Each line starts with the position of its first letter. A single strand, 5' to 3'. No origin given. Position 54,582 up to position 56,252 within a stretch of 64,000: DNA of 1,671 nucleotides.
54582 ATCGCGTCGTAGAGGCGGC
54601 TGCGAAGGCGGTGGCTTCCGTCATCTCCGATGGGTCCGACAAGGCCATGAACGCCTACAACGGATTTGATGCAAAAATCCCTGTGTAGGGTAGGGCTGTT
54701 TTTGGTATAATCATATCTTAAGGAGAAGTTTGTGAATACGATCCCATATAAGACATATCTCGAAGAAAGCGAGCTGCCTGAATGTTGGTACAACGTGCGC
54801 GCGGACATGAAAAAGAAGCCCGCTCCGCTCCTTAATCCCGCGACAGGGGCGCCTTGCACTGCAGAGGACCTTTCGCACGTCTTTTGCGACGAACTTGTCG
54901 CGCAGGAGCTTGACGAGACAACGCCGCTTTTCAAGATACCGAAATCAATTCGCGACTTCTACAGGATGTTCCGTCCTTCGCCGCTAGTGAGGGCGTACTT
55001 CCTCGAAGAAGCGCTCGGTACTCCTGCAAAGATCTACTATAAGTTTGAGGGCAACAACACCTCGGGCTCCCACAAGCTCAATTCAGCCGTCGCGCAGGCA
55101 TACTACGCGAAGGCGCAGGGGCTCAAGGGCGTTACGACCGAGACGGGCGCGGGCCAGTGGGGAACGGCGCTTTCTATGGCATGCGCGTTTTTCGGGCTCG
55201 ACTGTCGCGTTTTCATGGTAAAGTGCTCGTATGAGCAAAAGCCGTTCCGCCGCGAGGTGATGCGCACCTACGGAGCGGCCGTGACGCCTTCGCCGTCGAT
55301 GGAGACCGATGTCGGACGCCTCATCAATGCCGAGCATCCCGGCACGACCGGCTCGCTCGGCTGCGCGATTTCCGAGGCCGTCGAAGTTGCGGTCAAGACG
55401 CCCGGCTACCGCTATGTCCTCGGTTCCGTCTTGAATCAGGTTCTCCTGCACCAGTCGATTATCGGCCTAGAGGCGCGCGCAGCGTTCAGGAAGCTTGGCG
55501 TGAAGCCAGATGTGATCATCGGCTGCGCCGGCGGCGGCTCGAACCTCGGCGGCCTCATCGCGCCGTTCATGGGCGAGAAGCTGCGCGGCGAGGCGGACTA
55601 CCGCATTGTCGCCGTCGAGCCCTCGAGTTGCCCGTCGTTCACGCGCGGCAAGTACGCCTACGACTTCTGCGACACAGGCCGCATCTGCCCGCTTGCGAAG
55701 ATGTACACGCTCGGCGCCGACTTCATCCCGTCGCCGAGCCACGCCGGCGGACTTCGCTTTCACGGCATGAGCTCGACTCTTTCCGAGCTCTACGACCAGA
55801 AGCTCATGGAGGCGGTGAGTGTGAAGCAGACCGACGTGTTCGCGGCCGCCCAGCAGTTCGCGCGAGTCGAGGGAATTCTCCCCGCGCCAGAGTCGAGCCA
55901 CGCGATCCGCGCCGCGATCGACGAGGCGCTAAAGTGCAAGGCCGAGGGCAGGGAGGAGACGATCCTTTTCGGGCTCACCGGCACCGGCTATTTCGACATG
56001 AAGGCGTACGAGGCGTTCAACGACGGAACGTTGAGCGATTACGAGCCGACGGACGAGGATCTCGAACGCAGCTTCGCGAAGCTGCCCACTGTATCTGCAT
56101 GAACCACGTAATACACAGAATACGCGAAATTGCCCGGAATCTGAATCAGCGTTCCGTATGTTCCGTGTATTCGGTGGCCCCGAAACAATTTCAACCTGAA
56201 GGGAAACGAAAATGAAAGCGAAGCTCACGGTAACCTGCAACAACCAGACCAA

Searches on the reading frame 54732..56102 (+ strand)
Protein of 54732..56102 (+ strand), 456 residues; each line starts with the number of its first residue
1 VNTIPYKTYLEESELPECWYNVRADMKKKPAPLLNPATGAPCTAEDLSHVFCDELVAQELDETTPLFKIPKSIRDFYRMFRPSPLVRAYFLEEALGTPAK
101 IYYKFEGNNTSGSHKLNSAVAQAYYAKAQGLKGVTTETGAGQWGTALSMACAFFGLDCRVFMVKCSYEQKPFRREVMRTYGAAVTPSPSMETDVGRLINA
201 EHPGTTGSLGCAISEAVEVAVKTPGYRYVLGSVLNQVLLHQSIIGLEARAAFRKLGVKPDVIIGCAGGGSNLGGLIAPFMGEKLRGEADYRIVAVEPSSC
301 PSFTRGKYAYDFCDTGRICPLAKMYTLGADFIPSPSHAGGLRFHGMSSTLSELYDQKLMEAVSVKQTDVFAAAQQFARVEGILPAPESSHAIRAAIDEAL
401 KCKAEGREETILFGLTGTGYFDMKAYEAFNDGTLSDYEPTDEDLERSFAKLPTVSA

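Call 93: search_protein_families(library=pfam, proteins=[window:54732-56102:+], max_evalue=0.00001)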
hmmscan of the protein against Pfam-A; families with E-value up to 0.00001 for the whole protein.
window:54732-56102:+ (456 aa): 1 family
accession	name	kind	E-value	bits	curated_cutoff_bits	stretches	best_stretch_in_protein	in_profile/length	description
PF00291.31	PALP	-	2.9e-43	148.8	35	1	81-417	6-295/295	Pyridoxal-phosphate dependent enzyme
